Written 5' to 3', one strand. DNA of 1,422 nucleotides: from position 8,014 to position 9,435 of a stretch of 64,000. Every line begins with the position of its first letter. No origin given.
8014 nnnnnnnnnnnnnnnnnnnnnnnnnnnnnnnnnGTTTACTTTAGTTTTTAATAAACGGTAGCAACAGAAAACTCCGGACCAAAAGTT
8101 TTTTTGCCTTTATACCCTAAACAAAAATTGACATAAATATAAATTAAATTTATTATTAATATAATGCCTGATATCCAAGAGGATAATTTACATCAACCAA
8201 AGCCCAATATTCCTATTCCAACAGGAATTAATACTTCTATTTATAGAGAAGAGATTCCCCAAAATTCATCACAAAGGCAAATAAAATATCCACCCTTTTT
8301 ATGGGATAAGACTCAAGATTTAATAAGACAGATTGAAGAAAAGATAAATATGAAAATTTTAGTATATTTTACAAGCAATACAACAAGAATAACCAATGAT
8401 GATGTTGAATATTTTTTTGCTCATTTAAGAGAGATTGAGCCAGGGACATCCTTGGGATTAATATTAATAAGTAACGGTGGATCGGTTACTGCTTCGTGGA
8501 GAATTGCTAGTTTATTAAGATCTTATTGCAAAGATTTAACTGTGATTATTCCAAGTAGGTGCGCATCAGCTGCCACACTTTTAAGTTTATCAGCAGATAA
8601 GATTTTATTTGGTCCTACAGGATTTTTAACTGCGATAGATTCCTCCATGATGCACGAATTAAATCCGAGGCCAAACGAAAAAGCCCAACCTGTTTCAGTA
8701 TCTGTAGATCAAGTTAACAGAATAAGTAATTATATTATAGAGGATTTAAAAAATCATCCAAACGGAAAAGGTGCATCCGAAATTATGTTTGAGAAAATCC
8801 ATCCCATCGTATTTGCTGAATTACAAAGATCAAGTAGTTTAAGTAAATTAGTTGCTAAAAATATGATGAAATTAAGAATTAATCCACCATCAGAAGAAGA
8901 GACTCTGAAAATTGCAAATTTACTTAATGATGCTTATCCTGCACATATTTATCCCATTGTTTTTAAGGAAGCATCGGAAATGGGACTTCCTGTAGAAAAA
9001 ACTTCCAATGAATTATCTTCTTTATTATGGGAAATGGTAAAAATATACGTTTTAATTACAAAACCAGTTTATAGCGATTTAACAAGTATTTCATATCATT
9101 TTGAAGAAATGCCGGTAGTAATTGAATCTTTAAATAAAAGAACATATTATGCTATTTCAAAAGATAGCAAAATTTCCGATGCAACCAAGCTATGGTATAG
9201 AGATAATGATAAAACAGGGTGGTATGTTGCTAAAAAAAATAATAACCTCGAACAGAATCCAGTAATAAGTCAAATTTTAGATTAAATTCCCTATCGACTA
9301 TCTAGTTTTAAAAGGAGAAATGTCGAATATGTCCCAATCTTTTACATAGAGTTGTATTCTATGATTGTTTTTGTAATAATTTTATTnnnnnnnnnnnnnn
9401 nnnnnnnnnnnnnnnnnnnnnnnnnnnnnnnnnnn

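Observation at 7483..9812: Three-gene accessory module inserted inside the ribosomal superoperon, between map and infA, with its own promoter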

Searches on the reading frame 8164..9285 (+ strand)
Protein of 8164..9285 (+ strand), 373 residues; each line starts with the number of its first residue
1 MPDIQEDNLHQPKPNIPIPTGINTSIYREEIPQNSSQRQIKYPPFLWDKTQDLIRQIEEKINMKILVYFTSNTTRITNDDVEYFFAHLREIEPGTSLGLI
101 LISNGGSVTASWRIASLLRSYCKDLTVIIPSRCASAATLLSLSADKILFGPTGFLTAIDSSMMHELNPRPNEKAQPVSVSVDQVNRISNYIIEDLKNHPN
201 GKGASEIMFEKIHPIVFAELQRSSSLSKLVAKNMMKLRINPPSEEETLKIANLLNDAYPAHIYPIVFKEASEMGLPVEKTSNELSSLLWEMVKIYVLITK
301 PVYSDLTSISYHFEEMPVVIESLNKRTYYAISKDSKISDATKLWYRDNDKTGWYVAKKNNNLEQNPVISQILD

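Call 3: search_protein_families(library=pfam, proteins=[window:8164-9285:+], max_evalue=1)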
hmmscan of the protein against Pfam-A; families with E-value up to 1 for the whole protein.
window:8164-9285:+ (373 aa): 5 families
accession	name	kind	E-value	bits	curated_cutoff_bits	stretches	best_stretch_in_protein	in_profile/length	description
PF01972.22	SDH_protease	-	5.6e-12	45.7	31.3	2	76-164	73-161/286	ClpP-like SDH-type serine proteinase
PF00574.28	CLP_protease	-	0.00072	19.9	20.2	1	64-147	16-99/182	Clp protease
PF25145.1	NfeD1b_N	-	0.0093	16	40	1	104-157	41-94/189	NfeD1b, N-terminal domain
PF23874.1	Phage_Hfq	-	0.054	14.1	24.2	1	152-189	37-74/98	Hfq-like protein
PF21407.2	SduA_N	-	0.11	13.1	27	1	191-261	28-94/102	Shedu protein SduA, N-terminal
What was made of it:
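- On SDH-type ClpP-like serine proteinase (PF01972): 45.7 bits against a cutoff of 31.3, but only profile positions 73-161 of 286 are covered by the best stretch (call 3)
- Checked: Gene 2 matches PF01972 SDH_protease (45.7 bits, cutoff 31.3) (call 3).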

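Call 4: search_protein_families(library=ncbifam, proteins=[window:8164-9285:+], max_evalue=1)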
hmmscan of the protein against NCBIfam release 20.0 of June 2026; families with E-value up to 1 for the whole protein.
window:8164-9285:+ (373 aa): 4 families
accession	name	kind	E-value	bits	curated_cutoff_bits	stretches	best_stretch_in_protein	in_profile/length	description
NF047768.1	Clp_like_SDH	equivalog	2.6e-16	59.9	250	2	74-163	58-147/260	SDH family Clp fold serine proteinase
NF045542.1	Clp_rel_HeadMat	equivalog_domain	6.2e-08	32.8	120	1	82-155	21-95/165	head maturation protease, ClpP-related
NF011091.0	PRK14514.1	equivalog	0.0014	18.3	361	1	59-143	49-133/221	ATP-dependent Clp endopeptidase proteolytic subunit ClpP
NF009205.0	PRK12553.1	subfamily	0.0017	18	228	1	66-146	39-119/211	ATP-dependent Clp protease proteolytic subunit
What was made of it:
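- On NCBIfam NF047768 Clp_like_SDH (equivalog): 59.9 bits against a cutoff of 250 (call 4).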

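Call 5: search_protein_families(library=padloc, proteins=[window:8164-9285:+], max_evalue=1)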
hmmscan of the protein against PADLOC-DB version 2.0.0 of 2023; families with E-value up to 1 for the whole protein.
window:8164-9285:+ (373 aa): 0 families

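Call 6: search_protein_families(library=phrogs, proteins=[window:8164-9285:+], max_evalue=1)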
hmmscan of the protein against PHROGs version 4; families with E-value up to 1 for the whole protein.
window:8164-9285:+ (373 aa): 12 families
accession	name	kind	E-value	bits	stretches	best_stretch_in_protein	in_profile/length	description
phrog_11747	-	unknown function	4.8e-32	112.3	1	51-292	9-255/290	-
phrog_21683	-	unknown function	3.8e-10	40.3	2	100-160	44-104/337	-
phrog_94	-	head and packaging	8.4e-10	39.7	1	79-155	93-178/622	head maturation protease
phrog_1684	-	head and packaging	9.6e-07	29.6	1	86-155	65-133/284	head maturation protease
phrog_53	-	head and packaging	4.5e-06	27.1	1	103-164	126-189/583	head maturation protease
phrog_1827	-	other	0.00067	20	1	80-190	38-142/202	ATP-dependent protease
phrog_26024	-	other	0.033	14.5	1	101-146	69-112/202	protease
phrog_35630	-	unknown function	0.047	15.2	1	293-347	3-55/109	-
phrog_23753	-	head and packaging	0.18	12.4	1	96-148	43-95/298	head maturation protease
phrog_4934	-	unknown function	0.19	12.8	1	160-200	9-49/75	-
phrog_30575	-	unknown function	0.19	12.6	1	76-142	43-107/198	-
phrog_3348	-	unknown function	0.29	11.4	1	82-149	54-122/386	-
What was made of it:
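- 8164..9285 (+): Gene 2: SDH-type ClpP-fold serine protease homolog (373 aa). It has a disordered N-terminus after a conserved MPDIQ, a ClpP-like core, a helical region and a C-terminal beta domain. PF01972 5.6e-12 (call 3); phrog_11747 4.8e-32 (call 6).
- Gene 2 matches phrog_11747 at 4.8e-32 (call 6).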

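Call 11: find_homologous_proteins(query=window:8164-9285:+, max_evalue=0.001)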
Query window:8164-9285:+ (373 aa): 39 proteins with E <= 0.001 among 2395 candidates.
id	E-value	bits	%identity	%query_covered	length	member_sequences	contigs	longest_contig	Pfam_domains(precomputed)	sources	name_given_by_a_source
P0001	1.7e-244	829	100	100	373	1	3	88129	PF01972.22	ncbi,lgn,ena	-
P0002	3.0e-129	450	59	89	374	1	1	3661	PF01972.22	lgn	-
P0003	1.0e-127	444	56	99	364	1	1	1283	PF01972.22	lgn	-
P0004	5.0e-126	439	58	91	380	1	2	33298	PF01972.22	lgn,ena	-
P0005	2.8e-124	433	57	89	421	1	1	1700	PF01972.22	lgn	-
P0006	9.5e-124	431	57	89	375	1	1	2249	PF01972.22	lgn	-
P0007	1.9e-122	427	55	99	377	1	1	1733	PF01972.22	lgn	-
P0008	1.5e-120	421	57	92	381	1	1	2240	PF01972.22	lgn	-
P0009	4.3e-119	416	51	99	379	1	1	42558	PF01972.22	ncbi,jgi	jgi:hypothetical protein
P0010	5.4e-119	416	53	89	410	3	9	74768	PF01972.22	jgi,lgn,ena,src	-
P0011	1.3e-118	415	53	97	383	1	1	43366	PF01972.22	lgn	-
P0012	2.0e-118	414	54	89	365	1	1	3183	PF01972.22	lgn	-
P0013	6.0e-118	412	51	99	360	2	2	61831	PF01972.22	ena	-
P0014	1.5e-117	411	51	99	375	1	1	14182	PF01972.22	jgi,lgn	jgi:ATP-dependent protease ClpP protease subunit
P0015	6.6e-117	409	51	98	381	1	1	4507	PF01972.22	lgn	-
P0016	2.3e-116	407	51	99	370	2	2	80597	PF01972.22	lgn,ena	-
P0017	5.1e-116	406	51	99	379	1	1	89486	PF01972.22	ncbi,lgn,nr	ncbi:MAG: hypothetical protein Q7S03_01005 [bacterium]|nr:hypothetical protein [bacterium]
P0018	1.4e-115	405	51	99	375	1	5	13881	PF01972.22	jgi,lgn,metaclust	metaclust:\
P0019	2.1e-115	404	54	89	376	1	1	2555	PF01972.22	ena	-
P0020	1.5e-114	401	53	91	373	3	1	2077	PF01972.22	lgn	-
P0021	1.5e-114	401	54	89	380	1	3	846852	PF01972.22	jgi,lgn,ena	-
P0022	2.2e-114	401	51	99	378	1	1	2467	PF01972.22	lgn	-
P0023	2.6e-114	400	53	90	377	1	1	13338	PF01972.22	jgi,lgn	jgi:hypothetical protein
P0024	8.9e-114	399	49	99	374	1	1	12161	PF01972.22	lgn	-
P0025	1.1e-111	392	57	84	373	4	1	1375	PF00574.29,PF01972.22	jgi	-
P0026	4.6e-111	390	54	89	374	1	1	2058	PF00574.29,PF01972.22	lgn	-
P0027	6.1e-109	383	53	89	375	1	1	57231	PF01972.22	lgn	-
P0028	2.8e-108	381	50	99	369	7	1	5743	PF01972.22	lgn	-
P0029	9.8e-108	379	50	99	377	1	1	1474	PF00574.29,PF01972.22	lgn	-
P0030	2.1e-107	378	55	84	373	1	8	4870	PF00574.29,PF01972.22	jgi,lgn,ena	-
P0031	6.8e-105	369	53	85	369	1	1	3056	PF01972.22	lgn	-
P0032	4.6e-103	363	52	90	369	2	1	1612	PF00574.29,PF01972.22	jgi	-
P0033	2.4e-102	361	49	99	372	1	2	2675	PF01972.22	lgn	-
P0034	2.3e-80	289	44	84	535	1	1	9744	PF01972.22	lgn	-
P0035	1.1e-73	267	44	82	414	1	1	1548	PF01972.22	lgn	-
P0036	1.5e-71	260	41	86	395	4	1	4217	PF01972.22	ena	-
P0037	3.0e-67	246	39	89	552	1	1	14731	PF01972.22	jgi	jgi:hypothetical protein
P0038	7.6e-60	221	40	77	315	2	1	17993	PF01972.22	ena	-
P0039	4.7e-25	107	34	63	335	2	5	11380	PF01972.22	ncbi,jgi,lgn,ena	ncbi:MAG: serine protease [Candidatus Caldatribacteriota bacterium]|jgi:hypothetical protein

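Call 12: find_encoding_contigs(protein=P0001, flank=6000, max_places=3)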
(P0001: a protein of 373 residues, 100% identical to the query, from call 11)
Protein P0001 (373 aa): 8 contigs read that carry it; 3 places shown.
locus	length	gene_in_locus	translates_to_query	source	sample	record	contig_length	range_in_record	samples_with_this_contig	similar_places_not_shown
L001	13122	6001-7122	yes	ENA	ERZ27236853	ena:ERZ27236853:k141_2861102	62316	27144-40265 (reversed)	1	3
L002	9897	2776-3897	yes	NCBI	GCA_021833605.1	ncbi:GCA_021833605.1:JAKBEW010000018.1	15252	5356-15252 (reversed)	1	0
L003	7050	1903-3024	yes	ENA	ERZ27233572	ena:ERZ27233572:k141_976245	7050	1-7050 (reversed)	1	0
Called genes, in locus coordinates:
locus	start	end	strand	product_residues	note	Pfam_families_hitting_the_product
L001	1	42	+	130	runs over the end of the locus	PF00410:Ribosomal_S8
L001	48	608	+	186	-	PF00347:Ribosomal_L6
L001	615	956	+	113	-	PF00861:Ribosomal_L18p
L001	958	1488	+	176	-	PF00333:Ribosomal_S5, PF03719:Ribosomal_S5_C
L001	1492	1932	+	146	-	PF00828:Ribosomal_L27A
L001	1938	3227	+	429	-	PF00344:SecY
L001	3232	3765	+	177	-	PF00406:ADK, PF02223:Thymidylate_kin (faint), PF13207:AAA_17, PF13238:AAA_18, PF13671:AAA_33 (faint)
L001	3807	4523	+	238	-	PF02224:Cytidylate_kin, PF13238:AAA_18 (faint)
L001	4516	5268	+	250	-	PF00557:Peptidase_M24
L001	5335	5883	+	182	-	PF00149:Metallophos, PF12850:Metallophos_2 (weak), PF14582:Metallophos_3 (faint)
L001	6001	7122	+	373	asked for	PF01972:SDH_protease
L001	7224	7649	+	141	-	-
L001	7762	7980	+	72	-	PF01176:eIF-1a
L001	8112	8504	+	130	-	PF00416:Ribosomal_S13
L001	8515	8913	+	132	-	PF00411:Ribosomal_S11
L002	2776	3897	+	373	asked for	PF01972:SDH_protease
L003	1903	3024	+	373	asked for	PF01972:SDH_protease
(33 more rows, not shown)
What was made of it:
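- The arrangement recurs in three or more independent assemblies (call 12). The identical arrangement occurs on contigs from at least three independent assemblies or samples, up to 88 kb long (call 12).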

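Call 13: find_encoding_contigs(protein=P0004, flank=6000, max_places=2)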
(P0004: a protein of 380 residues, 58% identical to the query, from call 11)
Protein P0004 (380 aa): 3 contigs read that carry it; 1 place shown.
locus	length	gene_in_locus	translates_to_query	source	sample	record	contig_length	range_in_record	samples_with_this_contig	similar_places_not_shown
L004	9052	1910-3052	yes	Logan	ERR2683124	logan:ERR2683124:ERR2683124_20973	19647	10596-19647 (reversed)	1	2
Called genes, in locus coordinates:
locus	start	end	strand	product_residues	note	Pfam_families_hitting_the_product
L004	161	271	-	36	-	-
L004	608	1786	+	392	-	PF01637:ATPase_2 (faint), PF13173:AAA_14, PF13635:DUF4143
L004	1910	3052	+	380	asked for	PF01972:SDH_protease (weak)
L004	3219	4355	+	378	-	PF00702:Hydrolase, PF13419:HAD_2, PF00293:NUDIX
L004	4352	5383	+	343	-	-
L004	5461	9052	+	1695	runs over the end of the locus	PF01835:MG2, PF07703:A2M_BRD, PF07591:PT-HINT, PF14623:Vint (weak), PF00207:A2M, PF17973:bMG10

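Call 14: find_encoding_contigs(protein=P0017, flank=6000, max_places=2)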
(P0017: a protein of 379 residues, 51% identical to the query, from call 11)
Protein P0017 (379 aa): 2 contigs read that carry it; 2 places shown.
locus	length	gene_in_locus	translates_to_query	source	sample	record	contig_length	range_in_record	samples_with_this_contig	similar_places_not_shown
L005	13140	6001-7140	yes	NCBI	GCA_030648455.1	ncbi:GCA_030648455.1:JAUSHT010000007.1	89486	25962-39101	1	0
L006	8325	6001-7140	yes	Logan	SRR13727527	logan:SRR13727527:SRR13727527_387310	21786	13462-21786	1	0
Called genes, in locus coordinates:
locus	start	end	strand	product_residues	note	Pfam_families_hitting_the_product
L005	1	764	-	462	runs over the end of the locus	PF01336:tRNA_anti-codon, PF00152:tRNA-synt_2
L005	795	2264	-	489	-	PF13328:HD_4, PF01966:HD (weak), PF04607:RelA_SpoT, PF02824:TGS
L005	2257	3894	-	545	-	PF01368:DHH, PF02272:DHHA1, PF17768:RecJ_OB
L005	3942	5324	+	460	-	PF01743:PolyA_pol, PF12627:PolyA_pol_RNAbd, PF01966:HD, PF13735:tRNA_NucTran2_2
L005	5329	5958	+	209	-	-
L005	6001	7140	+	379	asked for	PF01972:SDH_protease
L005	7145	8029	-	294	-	PF07549:Sec_GG (weak), PF02355:SecD_SecF_C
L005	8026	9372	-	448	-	PF21760:SecD_1st, PF22599:SecDF_P1_head, PF02355:SecD_SecF_C, PF03176:MMPL (weak)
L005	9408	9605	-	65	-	PF04014:MazE_antitoxin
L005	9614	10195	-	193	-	-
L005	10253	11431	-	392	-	PF11258:DUF3048, PF17479:DUF3048_C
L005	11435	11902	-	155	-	PF14584:DUF4446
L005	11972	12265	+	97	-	-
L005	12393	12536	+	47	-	PF18930:DUF5679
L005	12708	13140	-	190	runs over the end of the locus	PF12674:Zn_ribbon_2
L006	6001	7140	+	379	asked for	PF01972:SDH_protease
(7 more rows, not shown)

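Call 15: find_encoding_contigs(protein=P0021, flank=6000, max_places=2)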
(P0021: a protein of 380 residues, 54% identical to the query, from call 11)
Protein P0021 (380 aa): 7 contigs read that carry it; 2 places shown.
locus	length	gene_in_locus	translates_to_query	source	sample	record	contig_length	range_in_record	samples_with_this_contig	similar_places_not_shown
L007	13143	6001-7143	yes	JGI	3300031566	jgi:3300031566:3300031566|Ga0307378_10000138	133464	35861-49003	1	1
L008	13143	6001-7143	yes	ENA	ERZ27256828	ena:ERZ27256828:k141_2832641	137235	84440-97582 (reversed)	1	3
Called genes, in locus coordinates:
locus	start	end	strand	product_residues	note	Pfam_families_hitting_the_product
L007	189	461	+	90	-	-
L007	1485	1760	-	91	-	-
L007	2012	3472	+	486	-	-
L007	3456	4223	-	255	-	PF06500:FrsA-like (weak), PF00561:Abhydrolase_1, PF12146:Hydrolase_4, PF12697:Abhydrolase_6 (weak), PF20408:Abhydrolase_11 (weak), PF00326:Peptidase_S9, PF05448:AXE1 (weak), PF12146:Hydrolase_4 (weak), +4 more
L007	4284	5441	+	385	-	PF00149:Metallophos (weak)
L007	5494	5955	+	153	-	-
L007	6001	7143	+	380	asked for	PF01972:SDH_protease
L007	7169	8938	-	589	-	-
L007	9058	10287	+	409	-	PF13481:AAA_25, PF03796:DnaB_C, PF06745:ATPase, PF23442:DUF7125, PF00004:AAA (weak), PF13401:AAA_22 (weak), PF06745:ATPase (weak), PF13541:ChlI (weak)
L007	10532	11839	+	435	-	PF04015:DUF362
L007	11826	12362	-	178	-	PF00293:NUDIX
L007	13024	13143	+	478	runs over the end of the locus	PF18911:PKD_4 (weak), PF00801:PKD, PF18911:PKD_4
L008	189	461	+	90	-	-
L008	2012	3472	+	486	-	-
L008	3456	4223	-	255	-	PF06500:FrsA-like (weak), PF00561:Abhydrolase_1, PF12146:Hydrolase_4, PF12697:Abhydrolase_6 (weak), PF20408:Abhydrolase_11 (weak), PF00326:Peptidase_S9, PF05448:AXE1 (weak), PF12146:Hydrolase_4 (weak), +4 more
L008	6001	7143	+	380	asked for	PF01972:SDH_protease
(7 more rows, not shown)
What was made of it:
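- One g2 homolog (L007) has a Metallophos gene two genes upstream (call 15).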

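Call 27: search_solved_structures(query=window:8164-9285:+, max_evalue=1, show_alignments=2)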
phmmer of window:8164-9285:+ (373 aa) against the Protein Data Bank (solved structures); distinct sequences matched with E-value up to 1: 1.
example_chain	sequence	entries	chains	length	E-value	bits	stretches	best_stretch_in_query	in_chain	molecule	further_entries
8r04_A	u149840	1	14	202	0.47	13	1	88-199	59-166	ATP-dependent Clp protease proteolytic subunit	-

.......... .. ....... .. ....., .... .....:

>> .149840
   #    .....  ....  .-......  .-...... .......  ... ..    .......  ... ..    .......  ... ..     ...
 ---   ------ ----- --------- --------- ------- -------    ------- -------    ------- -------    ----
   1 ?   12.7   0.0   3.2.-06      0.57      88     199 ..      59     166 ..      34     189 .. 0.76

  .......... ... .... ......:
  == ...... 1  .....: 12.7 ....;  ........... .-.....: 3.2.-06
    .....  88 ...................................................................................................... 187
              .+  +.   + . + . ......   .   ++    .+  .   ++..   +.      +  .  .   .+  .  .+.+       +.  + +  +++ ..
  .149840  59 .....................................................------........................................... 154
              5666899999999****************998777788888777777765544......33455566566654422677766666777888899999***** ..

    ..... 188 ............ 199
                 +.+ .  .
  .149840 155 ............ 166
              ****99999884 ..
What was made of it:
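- On SDH-type ClpP-like serine proteinase (PF01972): S135 aligns to the ClpP nucleophile (call 27).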

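Call 37: predict_structure(alignment_id=A1)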
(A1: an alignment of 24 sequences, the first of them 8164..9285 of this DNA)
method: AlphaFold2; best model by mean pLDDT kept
length: 373 residues; sequences in the alignment: 24
mean_pLDDT: 85.7   pTM: 0.81
mean pLDDT of the five models: 85.7, 83.4, 83.1, 82.8, 80.9
residues with pLDDT >= 90: 228; 70-90: 103; 50-70: 6; < 50: 36
segments of 3 or more residues with pLDDT < 50: 1-35
pLDDT, mean of each block of 10 residues (from residue 1): 34 33 35 57 94 97 97 94 92 94 94 96 96 95 97 91 83 83 81 88 85 85 90 96 96 82 90 96 96 96 91 96 96 90 86 92 81 70
secondary structure, 60 per line:
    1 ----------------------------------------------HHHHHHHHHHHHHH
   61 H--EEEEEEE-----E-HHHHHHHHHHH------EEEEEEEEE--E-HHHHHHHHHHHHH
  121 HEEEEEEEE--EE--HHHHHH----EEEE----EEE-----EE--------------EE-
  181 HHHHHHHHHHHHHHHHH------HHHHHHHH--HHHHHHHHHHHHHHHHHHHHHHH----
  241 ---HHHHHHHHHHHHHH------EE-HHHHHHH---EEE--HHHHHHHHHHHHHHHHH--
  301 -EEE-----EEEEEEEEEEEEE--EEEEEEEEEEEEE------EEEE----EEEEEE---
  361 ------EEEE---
elements in order: H47-61 E64-70 H78-88 E95-103 H108-121 E122-129 H136-141 E146-149 E154-156 H181-197 H204-211 H214-236 H244-257 H267-273 E277-279 H282-298 E302-304 E310-322 E325-337 E344-347 E352-357 E367-370
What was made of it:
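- On SDH-type ClpP-like serine proteinase (PF01972): AlphaFold model with pLDDT 85.7 (call 37).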

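Call 46: find_encoding_contigs(protein=P0002, flank=4000, max_places=2)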
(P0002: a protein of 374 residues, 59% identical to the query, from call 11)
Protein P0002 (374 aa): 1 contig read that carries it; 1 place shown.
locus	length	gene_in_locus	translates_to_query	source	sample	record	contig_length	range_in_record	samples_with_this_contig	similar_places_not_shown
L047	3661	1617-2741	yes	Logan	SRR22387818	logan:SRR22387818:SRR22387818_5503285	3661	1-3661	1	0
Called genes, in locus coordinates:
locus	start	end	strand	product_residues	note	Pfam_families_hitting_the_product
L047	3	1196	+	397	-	?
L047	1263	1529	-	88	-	PF03477:ATP-cone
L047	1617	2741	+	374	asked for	PF01972:SDH_protease (weak)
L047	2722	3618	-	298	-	PF07549:Sec_GG (weak), PF02355:SecD_SecF_C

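Call 47: fold_search(model_id=the predicted structure, library=pdb)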
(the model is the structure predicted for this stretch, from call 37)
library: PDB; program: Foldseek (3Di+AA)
matches with E <= 10: 1572; with E <= 0.001: 309
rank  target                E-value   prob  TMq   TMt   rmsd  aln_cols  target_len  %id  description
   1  8r04_A                4.9e-05  1.00  0.32  0.60   6.9       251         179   15  Structure of Staphylococcus aureus ClpP Bound to the Covalent Active Site Inhibitor Cystargolide A (released 2023-12-20)
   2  5vz2_G                1.1e-04  1.00  0.31  0.57   8.0       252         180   16  Structure of ClpP from Staphylococcus aureus in complex with Acyldepsipeptide (released 2017-06-21)
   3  6hwm_B                1.2e-04  1.00  0.32  0.57   7.5       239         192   16  Structure of Thermus thermophilus ClpP in complex with bortezomib (released 2019-09-18)
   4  6hwm_D                1.2e-04  1.00  0.33  0.60   7.4       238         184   16  Structure of Thermus thermophilus ClpP in complex with bortezomib (released 2019-09-18)
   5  6hwm_A                1.2e-04  1.00  0.33  0.60   8.3       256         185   15  Structure of Thermus thermophilus ClpP in complex with bortezomib (released 2019-09-18)
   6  4emp_S                1.3e-04  1.00  0.21  0.41  12.6       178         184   18  Crystal structure of the mutant of ClpP E137A from Staphylococcus aureus (released 2013-04-17)
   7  5dkp_K                1.4e-04  1.00  0.31  0.55   8.1       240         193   16  Crystal Structure of N. meningitidis ClpP in complex with agonist ADEP A54556. (released 2016-01-27)
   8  6pmd_E                1.4e-04  1.00  0.31  0.58   7.7       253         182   16  Structure of ClpP from Staphylococcus aureus in complex with Acyldepsipeptide (released 2019-11-06)
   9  5c90_A                1.4e-04  1.00  0.30  0.57   8.1       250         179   16  Staphylococcus aureus ClpP mutant - Y63A (released 2016-05-25)
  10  6pmd_B                1.5e-04  1.00  0.30  0.56   7.7       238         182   16  Structure of ClpP from Staphylococcus aureus in complex with Acyldepsipeptide (released 2019-11-06)
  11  5c90_M                1.5e-04  1.00  0.31  0.58   7.9       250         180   16  Staphylococcus aureus ClpP mutant - Y63A (released 2016-05-25)
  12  6pbu_C                1.5e-04  1.00  0.31  0.55   8.4       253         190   14  ClpP1 from Mycobacterium smegmatis (released 2019-12-18)
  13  6hwm_F                1.6e-04  1.00  0.33  0.60   7.4       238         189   16  Structure of Thermus thermophilus ClpP in complex with bortezomib (released 2019-09-18)
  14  6hwm_E                1.6e-04  1.00  0.32  0.56   7.5       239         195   16  Structure of Thermus thermophilus ClpP in complex with bortezomib (released 2019-09-18)
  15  8ef8_B                1.6e-04  1.00  0.32  0.61   7.1       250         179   17  Staphylococcus aureus ClpP Y63W in complex with compound 3471 (released 2023-07-19)
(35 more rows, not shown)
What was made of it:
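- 8164..9285 (+): AlphaFold pLDDT 85.7 (call 37); Foldseek top hits ClpP and SppA (call 47).
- On SDH-type ClpP-like serine proteinase (PF01972): Foldseek top hits are ClpP (E 5e-5, target TM 0.6) and SppA (call 47)
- Checked: The gene 2 model has a ClpP/SppA fold (calls 37, 47).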

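Call 63: search_dna_similar(query=window:8164-9285:+, collection=phages, mode=protein, max_evalue=0.001, max_rows=15)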
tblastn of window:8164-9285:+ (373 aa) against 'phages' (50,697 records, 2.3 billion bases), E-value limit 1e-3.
No match.

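Call 79: list_cluster_members(proteins=[P0001, P0040, P0041])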
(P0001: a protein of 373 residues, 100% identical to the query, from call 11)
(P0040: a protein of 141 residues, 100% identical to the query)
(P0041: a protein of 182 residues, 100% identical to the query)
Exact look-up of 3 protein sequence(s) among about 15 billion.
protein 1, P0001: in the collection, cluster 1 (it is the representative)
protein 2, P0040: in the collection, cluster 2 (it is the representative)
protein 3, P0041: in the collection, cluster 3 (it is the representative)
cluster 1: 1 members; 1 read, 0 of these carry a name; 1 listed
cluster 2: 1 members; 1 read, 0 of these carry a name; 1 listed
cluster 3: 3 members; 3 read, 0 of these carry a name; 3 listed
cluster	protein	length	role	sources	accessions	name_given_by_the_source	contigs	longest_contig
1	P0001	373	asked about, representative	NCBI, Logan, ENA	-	-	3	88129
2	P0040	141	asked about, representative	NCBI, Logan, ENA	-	-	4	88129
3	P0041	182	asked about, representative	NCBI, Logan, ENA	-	-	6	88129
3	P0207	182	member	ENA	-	-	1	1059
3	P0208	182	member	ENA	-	-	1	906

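Call 80: find_related_loci(query=A1, collection=viral_contigs, flank=8000)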
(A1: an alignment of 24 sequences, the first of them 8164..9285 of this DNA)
Query A1 (373 aa) in viral_contigs; peptide patterns used: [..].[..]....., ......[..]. (x = any residue, [..] = any of these).
113 stretches matched a pattern; 1 encode a relative of the query (tblastn E <= 1e-3); 1 distinct loci.
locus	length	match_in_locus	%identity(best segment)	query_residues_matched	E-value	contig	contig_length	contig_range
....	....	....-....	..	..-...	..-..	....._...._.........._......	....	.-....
